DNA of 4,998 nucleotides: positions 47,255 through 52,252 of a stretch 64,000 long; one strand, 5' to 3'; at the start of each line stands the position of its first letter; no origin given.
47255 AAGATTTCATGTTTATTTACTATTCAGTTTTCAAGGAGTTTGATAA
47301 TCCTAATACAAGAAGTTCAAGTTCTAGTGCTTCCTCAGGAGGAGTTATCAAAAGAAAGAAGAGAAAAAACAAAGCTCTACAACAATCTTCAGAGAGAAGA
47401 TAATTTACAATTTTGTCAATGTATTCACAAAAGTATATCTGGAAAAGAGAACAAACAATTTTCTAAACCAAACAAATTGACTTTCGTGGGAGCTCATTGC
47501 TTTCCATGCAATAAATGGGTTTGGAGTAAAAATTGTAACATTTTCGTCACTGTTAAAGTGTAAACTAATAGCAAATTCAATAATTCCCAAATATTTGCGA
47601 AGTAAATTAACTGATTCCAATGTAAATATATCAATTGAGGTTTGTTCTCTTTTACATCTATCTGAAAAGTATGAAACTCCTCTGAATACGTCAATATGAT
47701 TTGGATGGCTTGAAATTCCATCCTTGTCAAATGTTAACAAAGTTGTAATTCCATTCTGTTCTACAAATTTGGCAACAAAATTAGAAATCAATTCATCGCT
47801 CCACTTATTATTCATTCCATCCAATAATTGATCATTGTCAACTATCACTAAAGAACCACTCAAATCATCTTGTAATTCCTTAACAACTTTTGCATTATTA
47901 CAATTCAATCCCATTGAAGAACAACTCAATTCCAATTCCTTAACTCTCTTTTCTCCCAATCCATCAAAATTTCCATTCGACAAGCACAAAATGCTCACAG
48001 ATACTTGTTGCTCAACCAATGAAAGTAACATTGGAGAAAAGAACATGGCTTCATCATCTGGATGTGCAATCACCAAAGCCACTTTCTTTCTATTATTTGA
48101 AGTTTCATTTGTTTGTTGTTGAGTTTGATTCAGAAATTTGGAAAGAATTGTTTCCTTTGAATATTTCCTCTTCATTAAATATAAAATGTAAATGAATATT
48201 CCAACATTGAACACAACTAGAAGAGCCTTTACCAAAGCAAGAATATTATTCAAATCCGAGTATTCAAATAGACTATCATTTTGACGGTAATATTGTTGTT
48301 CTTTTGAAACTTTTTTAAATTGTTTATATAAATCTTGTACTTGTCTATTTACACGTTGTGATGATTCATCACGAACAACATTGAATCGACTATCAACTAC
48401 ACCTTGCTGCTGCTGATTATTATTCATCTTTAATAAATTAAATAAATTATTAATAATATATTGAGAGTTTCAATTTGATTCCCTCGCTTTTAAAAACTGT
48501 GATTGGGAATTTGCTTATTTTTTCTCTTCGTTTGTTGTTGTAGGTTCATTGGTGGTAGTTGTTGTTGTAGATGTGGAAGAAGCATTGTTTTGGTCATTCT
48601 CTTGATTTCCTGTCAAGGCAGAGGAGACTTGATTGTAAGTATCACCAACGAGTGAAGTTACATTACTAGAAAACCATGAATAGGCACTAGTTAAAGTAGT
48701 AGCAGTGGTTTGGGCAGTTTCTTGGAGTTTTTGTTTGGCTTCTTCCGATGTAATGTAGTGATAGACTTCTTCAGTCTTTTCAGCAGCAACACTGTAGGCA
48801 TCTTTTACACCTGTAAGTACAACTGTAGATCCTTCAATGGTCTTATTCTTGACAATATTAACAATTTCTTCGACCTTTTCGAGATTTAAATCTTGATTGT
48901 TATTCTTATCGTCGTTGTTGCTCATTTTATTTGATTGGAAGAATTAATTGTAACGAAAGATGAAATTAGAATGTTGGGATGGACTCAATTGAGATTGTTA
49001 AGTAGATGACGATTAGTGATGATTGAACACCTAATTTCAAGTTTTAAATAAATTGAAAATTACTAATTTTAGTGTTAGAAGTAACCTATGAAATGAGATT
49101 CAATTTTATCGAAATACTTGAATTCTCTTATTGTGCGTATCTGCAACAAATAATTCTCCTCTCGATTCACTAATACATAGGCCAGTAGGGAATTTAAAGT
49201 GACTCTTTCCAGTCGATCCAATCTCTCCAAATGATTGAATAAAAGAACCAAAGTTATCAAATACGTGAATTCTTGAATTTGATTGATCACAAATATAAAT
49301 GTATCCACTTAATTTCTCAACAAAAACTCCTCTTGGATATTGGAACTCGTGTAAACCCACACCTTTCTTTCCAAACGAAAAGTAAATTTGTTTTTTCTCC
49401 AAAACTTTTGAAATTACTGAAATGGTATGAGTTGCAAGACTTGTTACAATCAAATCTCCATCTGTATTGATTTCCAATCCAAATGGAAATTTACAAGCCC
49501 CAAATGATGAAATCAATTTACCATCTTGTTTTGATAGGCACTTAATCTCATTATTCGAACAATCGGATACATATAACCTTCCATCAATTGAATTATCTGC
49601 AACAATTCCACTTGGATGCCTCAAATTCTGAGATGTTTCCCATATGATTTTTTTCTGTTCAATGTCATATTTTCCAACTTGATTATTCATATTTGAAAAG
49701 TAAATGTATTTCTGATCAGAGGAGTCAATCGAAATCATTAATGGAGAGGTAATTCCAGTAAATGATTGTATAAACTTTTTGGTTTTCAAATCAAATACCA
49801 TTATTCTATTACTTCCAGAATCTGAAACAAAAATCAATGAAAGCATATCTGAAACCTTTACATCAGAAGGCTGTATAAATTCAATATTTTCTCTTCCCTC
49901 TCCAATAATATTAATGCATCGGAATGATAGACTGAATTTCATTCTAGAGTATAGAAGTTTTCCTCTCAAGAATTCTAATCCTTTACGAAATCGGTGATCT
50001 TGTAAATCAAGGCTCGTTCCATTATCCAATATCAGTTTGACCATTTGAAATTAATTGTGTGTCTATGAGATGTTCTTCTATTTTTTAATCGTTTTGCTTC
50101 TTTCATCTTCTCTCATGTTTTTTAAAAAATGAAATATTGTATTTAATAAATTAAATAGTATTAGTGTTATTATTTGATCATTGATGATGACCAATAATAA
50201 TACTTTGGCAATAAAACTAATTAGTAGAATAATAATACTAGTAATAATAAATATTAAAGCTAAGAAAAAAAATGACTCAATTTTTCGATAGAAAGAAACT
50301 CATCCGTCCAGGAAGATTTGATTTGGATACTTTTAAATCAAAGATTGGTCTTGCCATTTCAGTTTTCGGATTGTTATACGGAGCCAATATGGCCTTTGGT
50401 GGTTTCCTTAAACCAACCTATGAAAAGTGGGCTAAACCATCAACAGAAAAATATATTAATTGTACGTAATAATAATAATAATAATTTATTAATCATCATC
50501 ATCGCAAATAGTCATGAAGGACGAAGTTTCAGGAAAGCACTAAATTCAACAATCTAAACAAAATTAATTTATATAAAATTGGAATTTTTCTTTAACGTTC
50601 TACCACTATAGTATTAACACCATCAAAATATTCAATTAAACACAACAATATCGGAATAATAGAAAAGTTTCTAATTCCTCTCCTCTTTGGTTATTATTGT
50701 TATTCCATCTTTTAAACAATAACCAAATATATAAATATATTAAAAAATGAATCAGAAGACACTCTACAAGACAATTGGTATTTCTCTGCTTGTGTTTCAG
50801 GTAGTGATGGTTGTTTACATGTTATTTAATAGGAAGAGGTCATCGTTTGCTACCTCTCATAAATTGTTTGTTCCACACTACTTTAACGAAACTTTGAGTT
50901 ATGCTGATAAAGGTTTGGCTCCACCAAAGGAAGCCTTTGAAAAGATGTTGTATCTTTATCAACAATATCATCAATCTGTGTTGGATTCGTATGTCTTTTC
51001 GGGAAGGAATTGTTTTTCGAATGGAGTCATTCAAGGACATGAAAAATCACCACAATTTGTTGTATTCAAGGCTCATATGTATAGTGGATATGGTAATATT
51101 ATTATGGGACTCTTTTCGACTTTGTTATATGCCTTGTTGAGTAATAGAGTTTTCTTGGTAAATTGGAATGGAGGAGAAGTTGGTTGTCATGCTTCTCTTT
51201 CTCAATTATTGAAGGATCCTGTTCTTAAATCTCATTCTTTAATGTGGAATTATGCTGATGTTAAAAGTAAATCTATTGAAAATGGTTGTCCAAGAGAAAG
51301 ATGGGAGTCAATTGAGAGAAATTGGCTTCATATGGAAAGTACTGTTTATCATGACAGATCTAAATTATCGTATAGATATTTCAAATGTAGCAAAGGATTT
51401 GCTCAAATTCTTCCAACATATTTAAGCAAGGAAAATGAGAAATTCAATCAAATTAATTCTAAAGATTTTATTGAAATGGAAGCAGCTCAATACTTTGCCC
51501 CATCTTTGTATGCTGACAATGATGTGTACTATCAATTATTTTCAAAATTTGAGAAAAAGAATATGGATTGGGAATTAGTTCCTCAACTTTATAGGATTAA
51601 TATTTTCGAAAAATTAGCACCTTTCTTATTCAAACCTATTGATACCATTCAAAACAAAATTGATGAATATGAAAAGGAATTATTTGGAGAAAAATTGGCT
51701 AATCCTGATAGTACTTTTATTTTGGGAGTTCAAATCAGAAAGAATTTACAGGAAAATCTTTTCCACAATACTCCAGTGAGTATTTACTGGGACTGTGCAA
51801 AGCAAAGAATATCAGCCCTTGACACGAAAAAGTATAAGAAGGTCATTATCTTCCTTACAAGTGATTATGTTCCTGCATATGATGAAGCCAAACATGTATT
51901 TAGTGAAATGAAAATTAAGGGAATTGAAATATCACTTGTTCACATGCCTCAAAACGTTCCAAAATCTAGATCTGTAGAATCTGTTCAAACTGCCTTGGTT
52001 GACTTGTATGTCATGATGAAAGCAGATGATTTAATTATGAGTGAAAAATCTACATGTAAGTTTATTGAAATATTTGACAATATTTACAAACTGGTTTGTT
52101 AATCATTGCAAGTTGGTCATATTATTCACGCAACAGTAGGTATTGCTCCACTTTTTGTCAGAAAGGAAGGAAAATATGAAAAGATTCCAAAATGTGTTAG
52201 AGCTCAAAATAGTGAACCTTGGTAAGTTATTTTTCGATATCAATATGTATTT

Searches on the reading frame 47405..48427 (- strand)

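Call 35: search_protein_families(library=pfam, proteins=[window:47405-48427:-], max_evalue=0.001)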
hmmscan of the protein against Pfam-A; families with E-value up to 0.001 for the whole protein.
window:47405-48427:- (340 aa): 1 family
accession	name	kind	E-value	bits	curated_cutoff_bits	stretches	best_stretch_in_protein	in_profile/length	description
PF02585.22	PIG-L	-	3.4e-18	66.8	28.2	1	118-251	2-125/129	GlcNAc-PI de-N-acetylase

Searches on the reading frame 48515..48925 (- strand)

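Call 36: search_protein_families(library=pfam, proteins=[window:48515-48925:-], max_evalue=0.001)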
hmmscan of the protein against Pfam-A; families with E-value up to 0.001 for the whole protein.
window:48515-48925:- (136 aa): 1 family
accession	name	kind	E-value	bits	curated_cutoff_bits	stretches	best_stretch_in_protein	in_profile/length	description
PF21120.3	MCM_WH_arc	-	0.00059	20.3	26.1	0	13-30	36-53/63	Archaeal MCM, winged-helix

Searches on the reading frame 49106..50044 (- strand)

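Call 35: search_protein_families(library=pfam, proteins=[window:49106-50044:-], max_evalue=0.001)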
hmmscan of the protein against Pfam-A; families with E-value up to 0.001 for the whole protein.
window:49106-50044:- (312 aa): 8 families
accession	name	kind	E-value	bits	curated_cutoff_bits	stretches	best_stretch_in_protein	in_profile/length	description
PF01436.27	NHL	-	2.5e-22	78.2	20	1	283-311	1-28/28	NHL repeat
PF01731.26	Arylesterase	-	2.7e-10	40.7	21.3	0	216-263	35-82/86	Arylesterase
PF17170.10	DUF5128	-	2.1e-09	37.5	22.9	2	243-310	50-116/321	6-bladed beta-propeller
PF08450.18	SGL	-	5.7e-07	29.8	26.3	0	281-311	131-161/246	SMP-30/Gluconolactonase/LRE-like region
PF25174.1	Beta-prop_THOC3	-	6.9e-05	22.4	305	1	69-183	59-169/272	THOC3 beta-propeller domain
PF25168.1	Beta-prop_WDR36-Utp21_2nd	-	0.00023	21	84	0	79-134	220-275/335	WDR36/Utp21 second beta-propeller domain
PF13360.13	PQQ_2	-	0.00036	20.7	27.6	0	99-176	162-228/233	Outer membrane protein assembly factor BamB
PF13570.13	Beta-prop_ACSF4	-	0.00046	20.1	133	1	69-268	62-256/329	Beta-alanine-activating enzyme, beta-propeller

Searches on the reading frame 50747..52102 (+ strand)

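Call 36: search_protein_families(library=pfam, proteins=[window:50747-52102:+], max_evalue=0.001)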
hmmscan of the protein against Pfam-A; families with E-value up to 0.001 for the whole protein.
window:50747-52102:+ (451 aa): 1 family
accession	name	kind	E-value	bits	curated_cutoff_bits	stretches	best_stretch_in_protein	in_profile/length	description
PF03254.18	XG_FTase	-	6e-06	25.5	23.4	0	104-437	103-428/475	Xyloglucan fucosyltransferase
